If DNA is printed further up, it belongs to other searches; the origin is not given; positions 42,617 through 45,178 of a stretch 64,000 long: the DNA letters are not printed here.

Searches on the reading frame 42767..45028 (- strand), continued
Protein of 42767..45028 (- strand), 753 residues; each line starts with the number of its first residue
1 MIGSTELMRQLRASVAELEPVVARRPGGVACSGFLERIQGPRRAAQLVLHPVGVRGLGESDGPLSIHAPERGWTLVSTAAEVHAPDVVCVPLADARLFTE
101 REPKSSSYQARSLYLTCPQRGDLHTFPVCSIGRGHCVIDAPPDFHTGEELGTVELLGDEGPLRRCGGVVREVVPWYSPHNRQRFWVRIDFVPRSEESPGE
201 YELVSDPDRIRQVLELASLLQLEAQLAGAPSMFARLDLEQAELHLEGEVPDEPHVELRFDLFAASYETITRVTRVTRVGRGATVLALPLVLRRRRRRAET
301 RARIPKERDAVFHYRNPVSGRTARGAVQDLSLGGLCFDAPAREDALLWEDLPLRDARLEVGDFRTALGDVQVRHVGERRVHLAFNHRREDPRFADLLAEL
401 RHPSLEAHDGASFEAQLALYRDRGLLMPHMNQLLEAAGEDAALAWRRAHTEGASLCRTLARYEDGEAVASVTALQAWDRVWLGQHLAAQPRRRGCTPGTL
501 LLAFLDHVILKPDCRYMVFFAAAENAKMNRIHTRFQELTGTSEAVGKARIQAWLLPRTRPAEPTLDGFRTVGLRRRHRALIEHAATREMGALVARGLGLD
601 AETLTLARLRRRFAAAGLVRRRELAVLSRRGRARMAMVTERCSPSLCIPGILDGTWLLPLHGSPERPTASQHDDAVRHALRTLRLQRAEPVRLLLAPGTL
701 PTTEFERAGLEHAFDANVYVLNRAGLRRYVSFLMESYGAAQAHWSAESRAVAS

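Call 34: search_protein_families(library=pfam, proteins=[P0073, P0112, P0039, P0048, P0017, P0087, P0008, P0150], max_evalue=0.01)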
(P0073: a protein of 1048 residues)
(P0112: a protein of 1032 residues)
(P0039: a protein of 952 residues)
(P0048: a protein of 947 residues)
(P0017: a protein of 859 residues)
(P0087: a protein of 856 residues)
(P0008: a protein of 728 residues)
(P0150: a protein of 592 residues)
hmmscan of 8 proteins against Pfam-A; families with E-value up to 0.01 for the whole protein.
P0073 (1048 aa): 10 families
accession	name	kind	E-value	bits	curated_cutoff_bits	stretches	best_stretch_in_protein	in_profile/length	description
PF13847.12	Methyltransf_31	-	7.8e-19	68.2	27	1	814-924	2-114/145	Methyltransferase domain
PF13649.12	Methyltransf_25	-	4e-17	63.1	27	1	820-915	2-97/97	Methyltransferase domain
PF08241.18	Methyltransf_11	-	4.3e-17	63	21.2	1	820-919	1-95/95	Methyltransferase domain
PF08242.18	Methyltransf_12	-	5.7e-12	46.7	30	1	820-917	1-98/98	Methyltransferase domain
PF01209.24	Ubie_methyltran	-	1.3e-11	44.7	20.1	1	809-919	41-151/233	ubiE/COQ5 methyltransferase family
PF13489.12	Methyltransf_23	-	2.8e-11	43.8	27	1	812-925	18-122/164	Methyltransferase domain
PF07238.19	PilZ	-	4.8e-10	40.1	22.5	1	142-220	19-92/102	PilZ domain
PF01135.25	PCMT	-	4e-09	37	20.3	1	807-919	65-171/210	Protein-L-isoaspartate(D-aspartate) O-methyltransferase (PCMT)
PF02527.21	GidB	-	0.0036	17.1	27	1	818-918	51-145/184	rRNA small subunit methyltransferase G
PF00891.24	Methyltransf_2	-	0.008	16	22.3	0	801-919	48-164/210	O-methyltransferase domain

P0112 (1032 aa): 7 families
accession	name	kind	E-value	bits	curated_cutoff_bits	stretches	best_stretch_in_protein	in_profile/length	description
PF08241.18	Methyltransf_11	-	4.5e-16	59.7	21.2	1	820-909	1-94/95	Methyltransferase domain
PF13489.12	Methyltransf_23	-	2.1e-14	54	27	1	814-964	21-163/164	Methyltransferase domain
PF13649.12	Methyltransf_25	-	3.5e-12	47.3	27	1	820-906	2-97/97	Methyltransferase domain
PF13847.12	Methyltransf_31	-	6.9e-11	42.5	27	1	816-928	4-123/145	Methyltransferase domain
PF08242.18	Methyltransf_12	-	7.1e-09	36.7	30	1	820-908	1-98/98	Methyltransferase domain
PF01209.24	Ubie_methyltran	-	9e-06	25.6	20.1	1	863-913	104-154/233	ubiE/COQ5 methyltransferase family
PF07021.18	MetW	-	0.0015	18.7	21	1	811-901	9-101/193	Methionine biosynthesis protein MetW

P0039 (952 aa): 1 family
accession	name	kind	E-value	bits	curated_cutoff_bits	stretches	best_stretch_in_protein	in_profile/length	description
PF07238.19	PilZ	-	8.2e-21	74.7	22.5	2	10-115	1-97/102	PilZ domain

P0048 (947 aa): 1 family
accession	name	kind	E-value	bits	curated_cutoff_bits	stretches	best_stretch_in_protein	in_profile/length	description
PF07238.19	PilZ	-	2.3e-18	66.8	22.5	1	7-116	1-101/102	PilZ domain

P0017 (859 aa): 0 families

P0087 (856 aa): 1 family
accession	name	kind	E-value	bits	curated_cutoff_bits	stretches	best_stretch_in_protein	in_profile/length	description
PF07238.19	PilZ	-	1.2e-08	35.7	22.5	1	415-517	2-96/102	PilZ domain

P0008 (728 aa): 0 families

P0150 (592 aa): 2 families
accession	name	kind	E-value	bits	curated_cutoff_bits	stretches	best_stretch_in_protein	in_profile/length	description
PF00072.30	Response_reg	-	1.1e-21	77.5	30.2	1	5-116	1-109/111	Response regulator receiver domain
PF07238.19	PilZ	-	9.5e-08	32.7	22.5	1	129-223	2-100/102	PilZ domain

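Call 43: search_protein_families(library=ncbifam, proteins=[L006:12891-14525:+, L005:11079-12302:+, L005:12302-13123:+, L006:14724-15521:+, L001:18284-18673:+, L001:8579-9832:+], max_evalue=0.001)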
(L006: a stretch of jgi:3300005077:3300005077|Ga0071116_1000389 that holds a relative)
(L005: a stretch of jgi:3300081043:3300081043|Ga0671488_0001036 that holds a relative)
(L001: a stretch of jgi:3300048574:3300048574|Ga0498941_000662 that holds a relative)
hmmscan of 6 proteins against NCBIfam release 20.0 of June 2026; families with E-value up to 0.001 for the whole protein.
L006:12891-14525:+ (544 aa): 24 families
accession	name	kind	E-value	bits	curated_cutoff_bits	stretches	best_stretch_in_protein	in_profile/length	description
TIGR04479.1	bcpD_PhpK_rSAM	subfamily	2.6e-69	233.9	600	1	73-483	77-465/504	PhpK family radical SAM P-methyltransferase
NF050148.1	rSAM_ApyD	equivalog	5.8e-24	84.4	750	1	248-418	194-364/645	RiPP biosynthesis radical SAM protein ApyD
TIGR04385.1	B12_rSAM_cofa1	equivalog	1.7e-23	83.5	450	1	253-418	195-362/438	B12 lower ligand biosynthesis radical SAM protein BzaD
TIGR03471.1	HpnJ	equivalog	1.5e-21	76.9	577.6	1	254-416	198-361/472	hopanoid biosynthesis associated radical SAM protein HpnJ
TIGR04072.2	rSAM_ladder_B12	equivalog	4.2e-20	71.8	360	1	254-418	181-347/443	lipid biosynthesis B12-binding/radical SAM protein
TIGR04014.1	B12_SAM_MJ_0865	equivalog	6.3e-19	68.1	360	1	185-420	91-336/434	methyl-coenzyme M reductase glutamine C-methyltransferase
TIGR02026.1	BchE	equivalog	1.2e-17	64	481.35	1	259-432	200-377/497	magnesium-protoporphyrin IX monomethyl ester anaerobic oxidative cyclase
TIGR04013.1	B12_SAM_MJ_1487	hypoth_equivalog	1.2e-17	63.8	251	1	186-435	94-348/382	TIGR04013 family B12-binding domain/radical SAM domain-containing protein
NF033070.1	rSAM_AprD4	equivalog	1.1e-16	60.8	500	1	256-417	199-363/456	AprD4 family radical SAM diol-dehydratase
NF038361.1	rSAM_Sden_1168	equivalog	1.5e-15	56.8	575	1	254-421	283-452/560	Sden_1168 family B12-binding radical SAM P-methyltransferase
TIGR00089.1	TIGR00089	subfamily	9.3e-13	47.7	251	1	258-423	145-321/429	MiaB/RimO family radical SAM methylthiotransferase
NF045585.1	rSAM_slr0320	equivalog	1.5e-12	46.8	775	1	254-414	236-403/511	photosystem II high light acclimation radical SAM protein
TIGR01579.1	MiaB-like-C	equivalog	1.1e-11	44.6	357.05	1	260-421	147-319/416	tRNA (N(6)-L-threonylcarbamoyladenosine(37)-C(2))-methylthiotransferase MtaB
TIGR03975.1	rSAM_ocin_1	subfamily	2.5e-11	42.8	281.85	1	187-418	185-428/606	RiPP maturation radical SAM C-methyltransferase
NF040546.1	rSAM_CUAEP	equivalog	7.3e-11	41.4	500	1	257-480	175-405/468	CUAEP/CCAEP-tail radical SAM (seleno)protein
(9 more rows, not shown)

L005:11079-12302:+ (407 aa): 16 families
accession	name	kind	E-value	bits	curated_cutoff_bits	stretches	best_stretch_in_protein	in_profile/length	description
NF004884.0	PRK06245.1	equivalog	1.2e-124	415.6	209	1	49-381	3-330/340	7,8-didemethyl-8-hydroxy-5-deazariboflavin synthase subunit CofG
TIGR03550.1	F420_cofG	equivalog_domain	3.6e-124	414.1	213.35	1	58-376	1-318/322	7,8-didemethyl-8-hydroxy-5-deazariboflavin synthase CofG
NF006687.0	PRK09234.1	equivalog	1.2e-122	410.7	1018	1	32-383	41-401/849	bifunctional FO biosynthesis protein CofGH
TIGR03699.1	menaquin_MqnC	equivalog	2.1e-21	76.2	428.1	2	35-129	14-109/342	cyclic dehypoxanthinyl futalosine synthase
TIGR03551.1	F420_cofH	equivalog_domain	4.9e-20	71.6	374.1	2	35-131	13-109/345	5-amino-6-(D-ribitylamino)uracil--L-tyrosine 4-hydroxyphenyl transferase CofH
NF005609.0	PRK07360.1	equivalog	6.7e-20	71.2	426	2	14-130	21-131/374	7,8-didemethyl-8-hydroxy-5-deazariboflavin synthase subunit CofH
TIGR03700.1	mena_SCO4494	equivalog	1.3e-17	63.8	434.55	1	37-135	24-122/351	aminofutalosine synthase MqnE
TIGR00423.1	TIGR00423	subfamily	1.8e-16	60.3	260.25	2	58-132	2-76/310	CofH family radical SAM protein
TIGR03957.1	rSAM_HmdB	equivalog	2e-11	43.7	320.9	1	201-324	163-282/317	5,10-methenyltetrahydromethanopterin hydrogenase cofactor biosynthesis protein HmdB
TIGR00433.2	bioB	equivalog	8.9e-09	35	225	1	206-298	170-256/307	biotin synthase BioB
TIGR03910.1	pyrrolys_PylB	equivalog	1.7e-08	33.8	348.2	1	35-88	32-83/347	methylornithine synthase PylB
NF006277.0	PRK08445.1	equivalog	5.3e-07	28.8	576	1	37-321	17-301/348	dehypoxanthine futalosine cyclase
TIGR02351.2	thiH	equivalog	9.7e-07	28.2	380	1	36-127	50-138/364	2-iminoacetate synthase ThiH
NF004580.0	PRK05926.1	equivalog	2e-06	27.3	583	1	37-97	44-104/370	hypothetical protein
NF006276.0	PRK08444.1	equivalog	6.3e-05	22.2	560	1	36-127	24-115/353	aminofutalosine synthase MqnE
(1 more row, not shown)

L005:12302-13123:+ (274 aa): 17 families
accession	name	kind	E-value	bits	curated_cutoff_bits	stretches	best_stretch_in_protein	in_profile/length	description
NF006687.0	PRK09234.1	equivalog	4.6e-103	345.9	1018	1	23-273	474-725/849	bifunctional FO biosynthesis protein CofGH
TIGR03551.1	F420_cofH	equivalog_domain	4.8e-100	334.7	374.1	1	45-274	6-234/345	5-amino-6-(D-ribitylamino)uracil--L-tyrosine 4-hydroxyphenyl transferase CofH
NF005609.0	PRK07360.1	equivalog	7.3e-94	314.6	426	1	26-274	7-257/374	7,8-didemethyl-8-hydroxy-5-deazariboflavin synthase subunit CofH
TIGR00423.1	TIGR00423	subfamily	3.2e-82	276.3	260.25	1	75-274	1-200/310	CofH family radical SAM protein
TIGR03699.1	menaquin_MqnC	equivalog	6e-78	262.1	428.1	1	53-273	14-235/342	cyclic dehypoxanthinyl futalosine synthase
TIGR03700.1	mena_SCO4494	equivalog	1.1e-69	235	434.55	1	32-273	3-242/351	aminofutalosine synthase MqnE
NF006277.0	PRK08445.1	equivalog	2.7e-60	204.1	576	1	52-271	14-234/348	dehypoxanthine futalosine cyclase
NF006276.0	PRK08444.1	equivalog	2e-53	181.7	560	1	53-273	23-243/353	aminofutalosine synthase MqnE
NF004580.0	PRK05926.1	equivalog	4.1e-48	164.5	583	1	24-273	12-261/370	hypothetical protein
TIGR03550.1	F420_cofG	equivalog_domain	3.7e-11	42.7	213.35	1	76-269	1-199/322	7,8-didemethyl-8-hydroxy-5-deazariboflavin synthase CofG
TIGR00433.2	bioB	equivalog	9e-11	41.6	225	1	44-261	7-212/307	biotin synthase BioB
NF004884.0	PRK06245.1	equivalog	1.3e-10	40.7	209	1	69-141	5-75/340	7,8-didemethyl-8-hydroxy-5-deazariboflavin synthase subunit CofG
TIGR03955.1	rSAM_HydG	equivalog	2e-07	29.8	312.15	1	27-193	34-193/470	[FeFe] hydrogenase H-cluster radical SAM maturase HydG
TIGR03956.1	rSAM_HydE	equivalog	8.1e-07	28.6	254.6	1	54-159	26-129/340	[FeFe] hydrogenase H-cluster radical SAM maturase HydE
TIGR02351.2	thiH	equivalog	6.4e-06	25.5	380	1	23-163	22-157/364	2-iminoacetate synthase ThiH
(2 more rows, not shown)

L006:14724-15521:+ (265 aa): 52 families (the best 25 are shown)
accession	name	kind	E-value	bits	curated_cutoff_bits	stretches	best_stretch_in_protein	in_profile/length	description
NF043040.1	corrin_prot_MT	hypoth_equivalog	1.2e-15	57.5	180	1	25-142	31-149/216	corrinoid protein-associated methyltransferase CpaM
TIGR02072.1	BioC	equivalog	5e-14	52.7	184.95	1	36-143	35-135/244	malonyl-ACP O-methyltransferase BioC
TIGR02752.1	MenG_heptapren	equivalog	1e-13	51.4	419.85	1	27-141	37-150/231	demethylmenaquinone methyltransferase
NF001243.0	PRK00216.1-4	equivalog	1.3e-13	50.8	235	1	27-141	39-152/237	demethylmenaquinone methyltransferase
NF041537.1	ArsM_AhpD_UU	exception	6e-13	48.3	510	1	33-192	74-224/345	arsenite methyltransferase/AhpD domain selenoprotein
NF045667.1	MTase_DVU1556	equivalog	2.2e-12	46.9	155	1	26-143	13-122/213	DVU_1556 family methyltransferase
NF041536.1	ArsM_DUF2284_UU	exception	2.4e-11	42.7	575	1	34-142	75-182/459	arsenite methyltransferase/DUF2284 domain selenoprotein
NF008823.0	PRK11873.1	subfamily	3.3e-11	43.2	263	1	33-143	75-184/272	arsenite methyltransferase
TIGR01934.1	MenG_MenH_UbiE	subfamily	6.7e-11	41.9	158.35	1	32-143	36-144/223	ubiquinone/menaquinone biosynthesis methyltransferase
NF001244.0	PRK00216.1-5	equivalog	8.6e-11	41.6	216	1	35-143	48-156/236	bifunctional demethylmenaquinone methyltransferase/2-methoxy-6-polyprenyl-1,4-benzoquinol methylase UbiE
TIGR02469.1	CbiT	equivalog_domain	8e-10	39.1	78.3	1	28-96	12-80/124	precorrin-6Y C5,15-methyltransferase (decarboxylating) subunit CbiT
NF047649.1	MTase_UXPK_star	exception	1e-09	37.9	460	1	32-143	74-184/283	methyltransferase/UXPK-star double selenoprotein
NF001240.0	PRK00216.1-1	equivalog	1.3e-09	37.5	378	1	32-143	60-171/251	bifunctional demethylmenaquinone methyltransferase/2-methoxy-6-polyprenyl-1,4-benzoquinol methylase UbiE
TIGR03534.1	RF_mod_PrmC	equivalog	3e-09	36.7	199.1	1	28-96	81-149/253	peptide chain release factor N(5)-glutamine methyltransferase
NF007610.0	PRK10258.1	equivalog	3.7e-09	36.3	342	1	28-141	35-139/251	malonyl-ACP O-methyltransferase BioC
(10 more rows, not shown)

L001:18284-18673:+ (129 aa): 1 family
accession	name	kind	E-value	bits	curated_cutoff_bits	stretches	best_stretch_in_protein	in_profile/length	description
NF008125.0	PRK10873.1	equivalog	5.6e-18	65.7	162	1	1-124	6-120/131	hypothetical protein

L001:8579-9832:+ (417 aa): 0 families

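Call 51: find_related_loci(query=A4, collection=genome_contigs, flank=10000)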
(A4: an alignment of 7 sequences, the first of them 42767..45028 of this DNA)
Query A4 (753 aa) in genome_contigs; peptide patterns used: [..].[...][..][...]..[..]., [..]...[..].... (x = any residue, [..] = any of these).
61 stretches matched a pattern; 5 encode a relative of the query (tblastn E <= 1e-3); 5 distinct loci.
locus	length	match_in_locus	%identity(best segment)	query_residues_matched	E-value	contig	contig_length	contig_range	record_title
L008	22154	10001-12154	41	5-742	5e-144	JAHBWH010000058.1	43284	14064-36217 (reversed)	MAG: Myxococcales bacterium isolate ACE_MYX12 MYX12_58, whole genome shotgun sequence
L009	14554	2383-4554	41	4-738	2e-134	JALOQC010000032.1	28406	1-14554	MAG: Myxococcota bacterium isolate Prado145 scaffold_2408, whole genome shotgun sequence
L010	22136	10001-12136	40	4-738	2e-128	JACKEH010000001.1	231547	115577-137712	MAG: Sandaracinus sp. isolate HK-STAS-MYXO-28 HK-STAS-MYXO-28_1, whole genome shotgun sequence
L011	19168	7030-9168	42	11-742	3e-135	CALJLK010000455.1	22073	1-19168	MAG TPA_asm: uncultured Sandaracinus sp. isolate SRR1506987_bin.180_CONCOCT_v1.1_MAG genome assembly, contig: ERZ761602.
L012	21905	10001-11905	32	122-742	6e-88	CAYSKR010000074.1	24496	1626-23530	MAG TPA_asm: uncultured Myxococcales bacterium isolate binchicken_co203_426 genome assembly, contig: k141_3766133, whole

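Call 53: find_encoding_contigs(protein=P0073, flank=10000, max_places=2)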
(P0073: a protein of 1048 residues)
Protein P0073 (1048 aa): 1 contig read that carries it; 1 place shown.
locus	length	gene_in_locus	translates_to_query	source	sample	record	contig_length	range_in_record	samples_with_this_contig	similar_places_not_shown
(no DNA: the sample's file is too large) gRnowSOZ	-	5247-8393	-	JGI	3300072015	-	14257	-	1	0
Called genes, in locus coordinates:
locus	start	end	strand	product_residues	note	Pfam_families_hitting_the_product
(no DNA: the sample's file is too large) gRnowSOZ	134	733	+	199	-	PF02371:Transposase_20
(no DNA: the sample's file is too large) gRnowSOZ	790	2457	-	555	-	PF00989:PAS, PF08448:PAS_4, PF13188:PAS_8, PF13426:PAS_9, PF00512:HisKA (weak), PF02518:HATPase_c, PF00072:Response_reg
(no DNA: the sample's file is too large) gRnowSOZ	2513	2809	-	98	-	PF02633:Creatininase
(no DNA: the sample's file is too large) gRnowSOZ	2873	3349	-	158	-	-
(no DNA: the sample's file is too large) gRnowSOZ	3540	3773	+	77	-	-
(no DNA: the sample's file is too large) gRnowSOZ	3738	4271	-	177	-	-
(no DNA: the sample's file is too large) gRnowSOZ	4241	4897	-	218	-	-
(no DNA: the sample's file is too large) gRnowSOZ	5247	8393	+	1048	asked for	PF07238:PilZ (faint), PF01135:PCMT, PF01209:Ubie_methyltran, PF13489:Methyltransf_23, PF13649:Methyltransf_25, PF13847:Methyltransf_31, PF08241:Methyltransf_11, PF08242:Methyltransf_12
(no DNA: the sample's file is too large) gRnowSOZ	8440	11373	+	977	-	PF00512:HisKA, PF02518:HATPase_c, PF13581:HATPase_c_2 (faint), PF13589:HATPase_c_3 (faint), PF14501:HATPase_c_5 (faint), PF00072:Response_reg, PF02518:HATPase_c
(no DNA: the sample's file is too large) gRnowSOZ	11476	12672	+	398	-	PF00072:Response_reg, PF02518:HATPase_c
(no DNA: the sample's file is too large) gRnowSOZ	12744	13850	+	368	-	PF02518:HATPase_c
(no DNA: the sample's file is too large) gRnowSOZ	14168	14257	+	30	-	?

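Call 54: find_encoding_contigs(protein=P0079, flank=10000, max_places=2)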
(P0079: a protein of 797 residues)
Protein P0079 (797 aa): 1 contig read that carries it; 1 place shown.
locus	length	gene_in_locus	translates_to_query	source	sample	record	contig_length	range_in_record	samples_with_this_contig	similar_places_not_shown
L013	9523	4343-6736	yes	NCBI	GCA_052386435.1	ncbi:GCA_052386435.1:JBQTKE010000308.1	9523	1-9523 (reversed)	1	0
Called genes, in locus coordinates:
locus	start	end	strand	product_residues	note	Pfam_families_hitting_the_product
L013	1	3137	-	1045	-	PF00015:MCPsignal, PF00496:SBP_bac_5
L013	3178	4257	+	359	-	-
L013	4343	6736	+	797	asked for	PF07238:PilZ (weak)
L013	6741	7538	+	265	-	PF13489:Methyltransf_23, PF01135:PCMT, PF01209:Ubie_methyltran, PF08704:GCD14, PF13847:Methyltransf_31, PF08241:Methyltransf_11, PF08242:Methyltransf_12, PF13649:Methyltransf_25, +1 more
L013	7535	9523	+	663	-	PF00512:HisKA, PF02518:HATPase_c, PF00072:Response_reg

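Call 55: find_encoding_contigs(protein=P0150, flank=10000, max_places=2)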
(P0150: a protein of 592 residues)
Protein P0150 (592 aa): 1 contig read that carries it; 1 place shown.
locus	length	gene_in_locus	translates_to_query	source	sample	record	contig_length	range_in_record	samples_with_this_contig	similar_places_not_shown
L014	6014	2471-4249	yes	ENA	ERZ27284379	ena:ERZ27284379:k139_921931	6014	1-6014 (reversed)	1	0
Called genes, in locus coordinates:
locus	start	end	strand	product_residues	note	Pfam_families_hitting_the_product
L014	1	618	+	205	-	?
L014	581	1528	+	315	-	PF00512:HisKA, PF02518:HATPase_c, PF14501:HATPase_c_5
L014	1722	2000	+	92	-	PF18765:Polbeta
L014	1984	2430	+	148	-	PF20797:HepT-like_2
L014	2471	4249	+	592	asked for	PF00072:Response_reg, PF07238:PilZ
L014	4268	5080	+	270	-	PF01209:Ubie_methyltran, PF02353:CMAS, PF13489:Methyltransf_23, PF01135:PCMT, PF01728:FtsJ, PF13847:Methyltransf_31, PF08241:Methyltransf_11, PF08242:Methyltransf_12, +2 more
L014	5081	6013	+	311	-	?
